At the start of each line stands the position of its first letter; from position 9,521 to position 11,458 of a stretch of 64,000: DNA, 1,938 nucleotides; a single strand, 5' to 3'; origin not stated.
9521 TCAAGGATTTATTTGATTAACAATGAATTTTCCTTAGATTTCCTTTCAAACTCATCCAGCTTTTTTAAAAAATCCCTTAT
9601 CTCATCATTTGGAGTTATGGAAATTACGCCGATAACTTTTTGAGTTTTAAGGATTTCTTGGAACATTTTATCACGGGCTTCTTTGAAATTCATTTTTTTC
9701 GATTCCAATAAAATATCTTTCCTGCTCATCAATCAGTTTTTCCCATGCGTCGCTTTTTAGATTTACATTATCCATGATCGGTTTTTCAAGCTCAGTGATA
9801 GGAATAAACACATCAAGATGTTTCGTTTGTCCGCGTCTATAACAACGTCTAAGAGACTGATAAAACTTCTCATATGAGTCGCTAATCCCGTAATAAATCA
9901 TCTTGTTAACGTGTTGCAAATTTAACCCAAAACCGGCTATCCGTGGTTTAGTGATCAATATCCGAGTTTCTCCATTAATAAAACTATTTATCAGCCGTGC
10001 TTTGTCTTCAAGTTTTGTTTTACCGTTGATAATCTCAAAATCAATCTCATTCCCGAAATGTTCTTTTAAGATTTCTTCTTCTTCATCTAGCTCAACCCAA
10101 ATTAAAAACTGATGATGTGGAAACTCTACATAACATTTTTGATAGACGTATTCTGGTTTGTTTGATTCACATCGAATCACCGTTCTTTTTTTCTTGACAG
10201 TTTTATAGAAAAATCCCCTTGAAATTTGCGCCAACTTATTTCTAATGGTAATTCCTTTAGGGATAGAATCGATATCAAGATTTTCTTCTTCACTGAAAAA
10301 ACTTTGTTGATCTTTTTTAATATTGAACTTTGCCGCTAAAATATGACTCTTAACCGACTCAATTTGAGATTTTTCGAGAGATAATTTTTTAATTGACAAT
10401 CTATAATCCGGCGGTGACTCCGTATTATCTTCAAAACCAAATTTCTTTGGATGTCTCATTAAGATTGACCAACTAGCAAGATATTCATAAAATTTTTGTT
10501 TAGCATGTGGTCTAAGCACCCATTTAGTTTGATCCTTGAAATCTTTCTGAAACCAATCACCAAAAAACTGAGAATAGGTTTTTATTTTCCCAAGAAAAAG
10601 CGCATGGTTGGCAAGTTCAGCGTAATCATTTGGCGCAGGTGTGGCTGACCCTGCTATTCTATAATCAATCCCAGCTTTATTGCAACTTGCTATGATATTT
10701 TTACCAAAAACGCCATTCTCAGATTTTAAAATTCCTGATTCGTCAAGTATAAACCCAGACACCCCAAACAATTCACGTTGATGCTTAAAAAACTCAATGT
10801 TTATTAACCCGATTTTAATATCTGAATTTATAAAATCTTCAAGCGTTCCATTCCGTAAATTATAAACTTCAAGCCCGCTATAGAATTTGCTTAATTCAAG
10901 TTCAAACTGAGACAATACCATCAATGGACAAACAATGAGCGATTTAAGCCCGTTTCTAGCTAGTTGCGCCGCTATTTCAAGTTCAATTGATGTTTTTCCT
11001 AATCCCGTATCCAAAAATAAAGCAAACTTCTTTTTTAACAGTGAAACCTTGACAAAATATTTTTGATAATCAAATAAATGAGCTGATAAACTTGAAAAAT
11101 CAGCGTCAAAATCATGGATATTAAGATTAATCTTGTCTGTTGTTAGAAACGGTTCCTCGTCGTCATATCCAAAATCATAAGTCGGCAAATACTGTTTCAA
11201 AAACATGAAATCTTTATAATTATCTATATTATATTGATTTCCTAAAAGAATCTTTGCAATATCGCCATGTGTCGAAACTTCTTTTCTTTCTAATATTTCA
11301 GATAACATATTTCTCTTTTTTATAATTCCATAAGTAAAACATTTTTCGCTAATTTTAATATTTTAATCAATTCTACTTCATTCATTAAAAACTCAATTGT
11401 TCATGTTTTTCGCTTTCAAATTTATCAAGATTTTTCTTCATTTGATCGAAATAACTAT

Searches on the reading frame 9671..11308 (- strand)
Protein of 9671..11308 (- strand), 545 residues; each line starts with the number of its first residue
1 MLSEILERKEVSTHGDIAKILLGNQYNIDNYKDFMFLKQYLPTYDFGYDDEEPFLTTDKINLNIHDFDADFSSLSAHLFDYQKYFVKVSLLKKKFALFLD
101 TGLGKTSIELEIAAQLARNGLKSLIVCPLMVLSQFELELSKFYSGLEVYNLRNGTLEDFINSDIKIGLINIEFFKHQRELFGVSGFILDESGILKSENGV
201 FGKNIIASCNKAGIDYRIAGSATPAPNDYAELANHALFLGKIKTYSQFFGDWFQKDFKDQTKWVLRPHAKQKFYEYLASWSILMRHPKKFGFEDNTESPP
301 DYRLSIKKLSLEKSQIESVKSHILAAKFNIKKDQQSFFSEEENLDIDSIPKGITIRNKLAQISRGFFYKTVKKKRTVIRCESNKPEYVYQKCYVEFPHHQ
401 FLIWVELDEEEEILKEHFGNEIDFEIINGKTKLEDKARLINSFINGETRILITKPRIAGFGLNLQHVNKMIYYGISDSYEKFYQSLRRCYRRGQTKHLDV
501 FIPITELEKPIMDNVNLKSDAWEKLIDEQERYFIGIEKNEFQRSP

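Call 17: find_encoding_contigs(protein=window:9671-11308:-, flank=10000, max_places=1)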
Protein window:9671-11308:- (545 aa): 1 contig read that carries it; 1 place shown.
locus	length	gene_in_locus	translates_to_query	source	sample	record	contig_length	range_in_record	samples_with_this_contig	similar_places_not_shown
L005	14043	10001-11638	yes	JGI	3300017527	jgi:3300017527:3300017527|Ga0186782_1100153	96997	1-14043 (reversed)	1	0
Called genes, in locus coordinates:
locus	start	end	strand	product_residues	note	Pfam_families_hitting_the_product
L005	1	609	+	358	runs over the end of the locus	-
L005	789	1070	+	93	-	-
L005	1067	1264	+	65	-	-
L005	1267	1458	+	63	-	-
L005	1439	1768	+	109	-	-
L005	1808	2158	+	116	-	-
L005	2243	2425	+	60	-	-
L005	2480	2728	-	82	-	-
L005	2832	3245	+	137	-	PF12844:HTH_19, PF01381:HTH_3, PF13443:HTH_26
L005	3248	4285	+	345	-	PF00226:DnaJ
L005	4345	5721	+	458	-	PF02812:ELFV_dehydrog_N, PF00208:ELFV_dehydrog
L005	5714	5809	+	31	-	-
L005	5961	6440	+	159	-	PF09643:YopX (weak)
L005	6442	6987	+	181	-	-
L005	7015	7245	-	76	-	-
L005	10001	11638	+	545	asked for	PF00176:SNF2-rel_dom, PF00271:Helicase_C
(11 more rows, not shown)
